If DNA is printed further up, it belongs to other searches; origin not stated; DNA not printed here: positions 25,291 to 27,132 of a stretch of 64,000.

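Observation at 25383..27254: Compositionally foreign two-gene cassette between guaA and purD: large acidic-linker protein with a restriction-endonuclease-like C-terminus plus a HicB-like partner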

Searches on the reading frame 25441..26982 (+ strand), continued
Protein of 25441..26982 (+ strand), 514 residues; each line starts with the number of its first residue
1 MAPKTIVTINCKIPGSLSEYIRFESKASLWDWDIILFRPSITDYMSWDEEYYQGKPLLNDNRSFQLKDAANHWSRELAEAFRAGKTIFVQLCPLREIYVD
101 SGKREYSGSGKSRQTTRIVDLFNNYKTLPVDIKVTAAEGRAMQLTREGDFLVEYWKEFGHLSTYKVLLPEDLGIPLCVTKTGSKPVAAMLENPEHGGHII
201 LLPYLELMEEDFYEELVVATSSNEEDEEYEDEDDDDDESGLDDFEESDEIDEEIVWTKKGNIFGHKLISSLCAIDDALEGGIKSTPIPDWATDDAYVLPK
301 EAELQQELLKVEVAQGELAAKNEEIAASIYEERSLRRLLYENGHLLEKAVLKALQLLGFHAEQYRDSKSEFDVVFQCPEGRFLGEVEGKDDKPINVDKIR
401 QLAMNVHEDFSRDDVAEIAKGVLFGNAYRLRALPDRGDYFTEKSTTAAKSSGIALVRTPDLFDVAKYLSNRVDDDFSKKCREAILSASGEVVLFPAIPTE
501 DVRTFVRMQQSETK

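Call 69: find_related_loci(query=A1, collection=viral_contigs, flank=8000)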
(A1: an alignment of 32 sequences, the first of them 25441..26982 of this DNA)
Query A1 (514 aa) in viral_contigs; peptide patterns used: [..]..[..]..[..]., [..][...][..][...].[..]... (x = any residue, [..] = any of these).
130 stretches matched a pattern; 8 encode a relative of the query (tblastn E <= 1e-3); 8 distinct loci.
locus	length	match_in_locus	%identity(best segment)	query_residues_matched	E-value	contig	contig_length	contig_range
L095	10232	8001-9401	40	1-498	1e-116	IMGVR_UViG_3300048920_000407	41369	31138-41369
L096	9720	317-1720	40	1-500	3e-113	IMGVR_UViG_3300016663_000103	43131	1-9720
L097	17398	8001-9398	40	4-502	3e-112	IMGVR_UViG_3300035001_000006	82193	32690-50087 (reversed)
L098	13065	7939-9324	38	1-495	6e-104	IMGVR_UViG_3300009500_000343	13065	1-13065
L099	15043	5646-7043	38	3-499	1e-99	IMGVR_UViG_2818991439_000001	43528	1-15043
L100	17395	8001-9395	36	3-498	2e-97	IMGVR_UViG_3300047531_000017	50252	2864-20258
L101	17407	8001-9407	40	4-498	1e-110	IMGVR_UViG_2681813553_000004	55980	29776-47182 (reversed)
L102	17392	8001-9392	40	1-501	4e-120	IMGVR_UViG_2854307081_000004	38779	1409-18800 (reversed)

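Call 72: search_protein_families(library=pfam, alignment_id=A6, max_evalue=0.0001)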
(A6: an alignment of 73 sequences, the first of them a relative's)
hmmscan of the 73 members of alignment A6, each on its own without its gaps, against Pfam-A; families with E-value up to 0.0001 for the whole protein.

A. member 1, L095:2428-2700:+ (91 aa): 0 families

B. families by the number of members that match (of 73 scanned): 47 families (the first 25 are shown)
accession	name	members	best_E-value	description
PF14384.12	BrnA_antitoxin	2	3.1e-24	BrnA antitoxin of type II toxin-antitoxin system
PF00589.27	Phage_integrase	2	6.5e-15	Phage integrase family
PF05954.17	Phage_GPD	2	2.3e-08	Phage tail baseplate hub (GPD)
PF05840.19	Phage_GPA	1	4.5e-117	Bacteriophage replication gene A protein (GPA)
PF03237.21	Terminase_6N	1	1.1e-53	Terminase large subunit, T4likevirus-type, N-terminal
PF07022.19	Phage_CI_repr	1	2.9e-47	Bacteriophage CI repressor helix-turn-helix domain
PF07693.20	KAP_NTPase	1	2.4e-43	KAP family P-loop domain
PF06892.16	Phage_CP76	1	2.4e-42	Phage regulatory protein CII (CP76)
PF04985.20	Phage_tube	1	9.6e-37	Phage tail tube protein FII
PF10145.14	PhageMin_Tail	1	2.5e-36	Phage-related minor tail protein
PF17289.8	Terminase_6C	1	6.9e-31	Terminase RNaseH-like domain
PF01507.26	PAPS_reduct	1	4.9e-30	Phosphoadenosine phosphosulfate reductase domain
PF21784.3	Bflower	1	1.5e-28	4-fold beta flower protein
PF06056.18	Terminase_5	1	1e-26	Putative ATPase subunit of terminase (gpP-like)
PF13175.12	AAA_15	1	4.9e-26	AAA ATPase domain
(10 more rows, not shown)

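Call 73: search_protein_families(library=pfam, proteins=[L095:2682-5420:+, L095:5853-7094:+, L095:9541-9828:+, L100:9651-11885:-, L100:7032-7664:+, L100:5663-6814:-, L101:5507-6748:+, L101:6802-7719:+, L102:6655-7710:+, L102:9893-12436:-], max_evalue=0.001)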
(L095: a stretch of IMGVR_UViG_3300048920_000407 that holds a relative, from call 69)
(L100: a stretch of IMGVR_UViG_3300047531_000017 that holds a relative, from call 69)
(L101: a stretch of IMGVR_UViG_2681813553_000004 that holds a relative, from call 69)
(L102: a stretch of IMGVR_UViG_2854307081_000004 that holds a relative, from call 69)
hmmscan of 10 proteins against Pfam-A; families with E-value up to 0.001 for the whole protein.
L095:2682-5420:+ (913 aa): 1 family
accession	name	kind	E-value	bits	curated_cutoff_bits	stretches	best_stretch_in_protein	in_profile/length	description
PF13155.12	Toprim_2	-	1.7e-08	35.2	22.1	1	188-280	1-87/88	Toprim-like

L095:5853-7094:+ (414 aa): 4 families
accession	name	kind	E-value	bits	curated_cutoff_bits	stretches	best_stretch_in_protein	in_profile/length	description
PF12167.14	Arm-DNA-bind_2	-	3.8e-17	62.5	22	1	5-66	2-64/65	Arm DNA-binding domain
PF00589.27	Phage_integrase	-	6.5e-15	55.8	27.1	1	181-369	4-165/172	Phage integrase family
PF14659.12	Phage_int_SAM_3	-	2e-09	38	22.6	1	73-128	1-56/58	Phage integrase, N-terminal SAM-like domain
PF22022.2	Phage_int_M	-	0.00042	20.9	27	1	76-165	3-91/96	Phage integrase central domain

L095:9541-9828:+ (96 aa): 0 families

L100:9651-11885:- (744 aa): 1 family
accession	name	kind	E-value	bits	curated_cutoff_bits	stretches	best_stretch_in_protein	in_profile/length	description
PF10145.14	PhageMin_Tail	-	2.5e-36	125.9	33.2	1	95-296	3-201/201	Phage-related minor tail protein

L100:7032-7664:+ (211 aa): 0 families

L100:5663-6814:- (383 aa): 1 family
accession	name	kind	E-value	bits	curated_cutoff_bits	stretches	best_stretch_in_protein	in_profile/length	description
PF05954.17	Phage_GPD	-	2.3e-08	34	30.1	1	86-276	64-264/305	Phage tail baseplate hub (GPD)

L101:5507-6748:+ (414 aa): 1 family
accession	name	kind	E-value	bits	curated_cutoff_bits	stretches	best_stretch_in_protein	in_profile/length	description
PF05954.17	Phage_GPD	-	2.4e-06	27.4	30.1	1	196-397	80-300/305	Phage tail baseplate hub (GPD)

L101:6802-7719:+ (306 aa): 1 family
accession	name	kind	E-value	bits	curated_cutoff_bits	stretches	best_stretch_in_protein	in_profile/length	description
PF02086.21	MethyltransfD12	-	8.8e-23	81.8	22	1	48-280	1-252/253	D12 class N6 adenine-specific DNA methyltransferase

L102:6655-7710:+ (352 aa): 0 families

L102:9893-12436:- (847 aa): 2 families
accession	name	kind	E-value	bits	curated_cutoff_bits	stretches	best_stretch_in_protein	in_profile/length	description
PF05840.19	Phage_GPA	-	4.5e-117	391.1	31.4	1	177-498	2-321/321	Bacteriophage replication gene A protein (GPA)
PF23343.2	REP_ORF2-G2P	-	2.3e-06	28.3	27.8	1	396-494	16-98/99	Replication-associated protein ORF2/G2P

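Call 74: search_protein_families(library=pfam, proteins=[L102:1784-2638:+, L102:2696-4423:+, L102:4420-5478:+, L096:1800-3521:+, L097:7290-7769:+, L097:9574-10311:+, L098:6522-7409:+, L098:7422-7898:+, L099:3982-5244:-, L099:7844-9142:+], max_evalue=0.001)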
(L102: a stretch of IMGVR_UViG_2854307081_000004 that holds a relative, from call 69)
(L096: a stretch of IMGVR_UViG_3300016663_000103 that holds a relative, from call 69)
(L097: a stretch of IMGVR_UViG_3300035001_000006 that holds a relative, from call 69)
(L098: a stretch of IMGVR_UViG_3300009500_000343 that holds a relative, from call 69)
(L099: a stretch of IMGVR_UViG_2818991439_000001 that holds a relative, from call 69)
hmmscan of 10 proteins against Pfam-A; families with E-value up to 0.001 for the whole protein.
L102:1784-2638:+ (285 aa): 0 families

L102:2696-4423:+ (576 aa): 8 families
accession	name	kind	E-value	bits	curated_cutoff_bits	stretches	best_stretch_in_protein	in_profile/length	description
PF03237.21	Terminase_6N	-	1.1e-53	182.5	22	1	145-371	1-213/215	Terminase large subunit, T4likevirus-type, N-terminal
PF17289.8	Terminase_6C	-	6.9e-31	107.8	22.6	1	401-560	2-154/155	Terminase RNaseH-like domain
PF06056.18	Terminase_5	-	1e-26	93.1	20.3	1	8-64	2-58/58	Putative ATPase subunit of terminase (gpP-like)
PF13384.12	HTH_23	-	6.7e-09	35.7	24.6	1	8-42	6-40/50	Homeodomain-like domain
PF13518.12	HTH_28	-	4.5e-05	23.9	25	1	9-42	2-35/52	Helix-turn-helix domain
PF08281.18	Sigma70_r4_2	-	0.00013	22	25.7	1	16-42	23-49/54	Sigma-70, region 4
PF13551.12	HTH_29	-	0.00054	20.4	28.1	0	14-42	6-35/64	Winged helix-turn helix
PF01710.22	HTH_Tnp_IS630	-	0.00097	19.6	21.3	0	9-119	8-111/119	Transposase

L102:4420-5478:+ (353 aa): 1 family
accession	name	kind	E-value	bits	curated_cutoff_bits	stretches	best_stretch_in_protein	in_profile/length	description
PF04860.17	Phage_portal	-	1.4e-15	57.8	39.1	1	104-349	53-291/321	Phage portal protein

L096:1800-3521:+ (574 aa): 0 families

L097:7290-7769:+ (160 aa): 0 families

L097:9574-10311:+ (246 aa): 0 families

L098:6522-7409:+ (296 aa): 8 families
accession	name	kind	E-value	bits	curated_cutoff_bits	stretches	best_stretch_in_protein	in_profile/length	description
PF07022.19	Phage_CI_repr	-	2.9e-47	159.3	22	2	109-170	1-62/65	Bacteriophage CI repressor helix-turn-helix domain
PF16452.10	Phage_CI_C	-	3.8e-20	72.4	27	1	189-284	2-95/101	Bacteriophage CI repressor C-terminal domain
PF15943.11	YdaS_toxin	-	6.5e-06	26.3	30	0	33-63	10-41/65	Bacterial toxin YdaS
PF01381.28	HTH_3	-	7.3e-06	26.4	23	0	122-165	11-55/55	Helix-turn-helix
PF05269.17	Phage_CII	-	4.9e-05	23.9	21.3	0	113-175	16-77/91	Bacteriophage CII protein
PF13443.12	HTH_26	-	0.00023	21.8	22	0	22-57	2-38/63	Cro/C1-type HTH DNA-binding domain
PF24034.1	DUF7343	-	0.00041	20.6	27.6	0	19-53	6-40/62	Domain of unknown function (DUF7343)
PF01047.28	MarR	-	0.00052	20.3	24.6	0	113-143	10-40/59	MarR family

L098:7422-7898:+ (159 aa): 1 family
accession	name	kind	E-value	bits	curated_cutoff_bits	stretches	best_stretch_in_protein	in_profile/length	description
PF00533.33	BRCT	-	0.00025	21.6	21.3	1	83-150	9-77/78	BRCA1 C Terminus (BRCT) domain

L099:3982-5244:- (420 aa): 4 families
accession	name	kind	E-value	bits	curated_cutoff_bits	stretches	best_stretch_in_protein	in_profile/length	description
PF07693.20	KAP_NTPase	-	2.4e-43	148.9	20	1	18-380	1-288/293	KAP family P-loop domain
PF13191.12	AAA_16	-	3.8e-06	27.9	32.6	1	41-278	27-158/167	AAA ATPase domain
PF13401.12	AAA_22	-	1.9e-05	25.4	27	0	202-273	38-104/130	AAA domain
PF00004.35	AAA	-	0.00097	20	21.2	0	42-88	2-47/131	ATPase family associated with various cellular activities (AAA)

L099:7844-9142:+ (433 aa): 0 families

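Call 86: find_encoding_contigs(protein=P0123, flank=4000, max_places=8)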
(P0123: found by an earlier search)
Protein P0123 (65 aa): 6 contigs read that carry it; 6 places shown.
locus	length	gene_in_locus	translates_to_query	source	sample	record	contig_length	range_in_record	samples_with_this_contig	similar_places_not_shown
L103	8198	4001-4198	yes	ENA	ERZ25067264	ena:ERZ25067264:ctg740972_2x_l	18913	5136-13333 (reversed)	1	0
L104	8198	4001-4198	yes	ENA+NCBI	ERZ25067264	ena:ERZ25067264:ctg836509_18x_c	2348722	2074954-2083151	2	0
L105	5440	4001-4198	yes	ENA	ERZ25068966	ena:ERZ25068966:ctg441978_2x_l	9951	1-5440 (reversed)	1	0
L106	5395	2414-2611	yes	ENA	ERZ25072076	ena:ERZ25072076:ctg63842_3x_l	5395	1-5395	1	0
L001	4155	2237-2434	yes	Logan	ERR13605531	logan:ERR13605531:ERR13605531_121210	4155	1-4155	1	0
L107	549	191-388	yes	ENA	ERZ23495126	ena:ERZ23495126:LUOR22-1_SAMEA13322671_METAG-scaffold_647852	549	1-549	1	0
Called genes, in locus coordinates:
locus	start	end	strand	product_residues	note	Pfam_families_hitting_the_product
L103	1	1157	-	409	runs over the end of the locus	PF04561:RNA_pol_Rpb2_2, PF04565:RNA_pol_Rpb2_3, PF10385:RNA_pol_Rpb2_45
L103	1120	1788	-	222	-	PF04563:RNA_pol_Rpb2_1, PF04561:RNA_pol_Rpb2_2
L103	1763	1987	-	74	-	-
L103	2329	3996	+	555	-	PF00117:GATase, PF07722:Peptidase_C26, PF02540:NAD_synthase (faint), PF00958:GMP_synt_C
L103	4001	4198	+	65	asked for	PF21748:UPF0150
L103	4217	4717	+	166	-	PF02844:GARS_N, PF01071:GARS_A, PF02786:CPSase_L_D2 (weak)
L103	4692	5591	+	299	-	PF01071:GARS_A, PF02843:GARS_C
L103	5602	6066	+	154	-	PF00731:AIRC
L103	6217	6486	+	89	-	-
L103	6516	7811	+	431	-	PF00206:Lyase_1, PF10397:ADSL_C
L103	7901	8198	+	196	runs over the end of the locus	PF22531:DUF7002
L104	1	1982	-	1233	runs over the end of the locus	PF04563:RNA_pol_Rpb2_1, PF04561:RNA_pol_Rpb2_2, PF04565:RNA_pol_Rpb2_3, PF10385:RNA_pol_Rpb2_45, PF00562:RNA_pol_Rpb2_6, PF04560:RNA_pol_Rpb2_7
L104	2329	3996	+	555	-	PF00117:GATase, PF07722:Peptidase_C26, PF02540:NAD_synthase (faint), PF00958:GMP_synt_C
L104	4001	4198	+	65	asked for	PF21748:UPF0150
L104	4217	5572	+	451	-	PF02844:GARS_N, PF01071:GARS_A, PF02786:CPSase_L_D2, PF02843:GARS_C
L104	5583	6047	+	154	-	PF00731:AIRC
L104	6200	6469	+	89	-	-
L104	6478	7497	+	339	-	PF01555:N6_N4_Mtase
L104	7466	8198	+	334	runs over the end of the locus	PF20296:MTaX1, PF13391:HNH_2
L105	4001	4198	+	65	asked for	PF21748:UPF0150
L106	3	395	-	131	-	?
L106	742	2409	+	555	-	PF00117:GATase, PF07722:Peptidase_C26, PF02540:NAD_synthase (faint), PF00958:GMP_synt_C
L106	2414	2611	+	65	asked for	PF21748:UPF0150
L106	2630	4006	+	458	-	PF02844:GARS_N, PF01071:GARS_A, PF02786:CPSase_L_D2, PF02843:GARS_C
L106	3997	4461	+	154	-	PF00731:AIRC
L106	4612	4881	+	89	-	-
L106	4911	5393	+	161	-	?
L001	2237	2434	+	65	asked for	PF21748:UPF0150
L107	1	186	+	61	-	?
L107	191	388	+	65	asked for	PF21748:UPF0150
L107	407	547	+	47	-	?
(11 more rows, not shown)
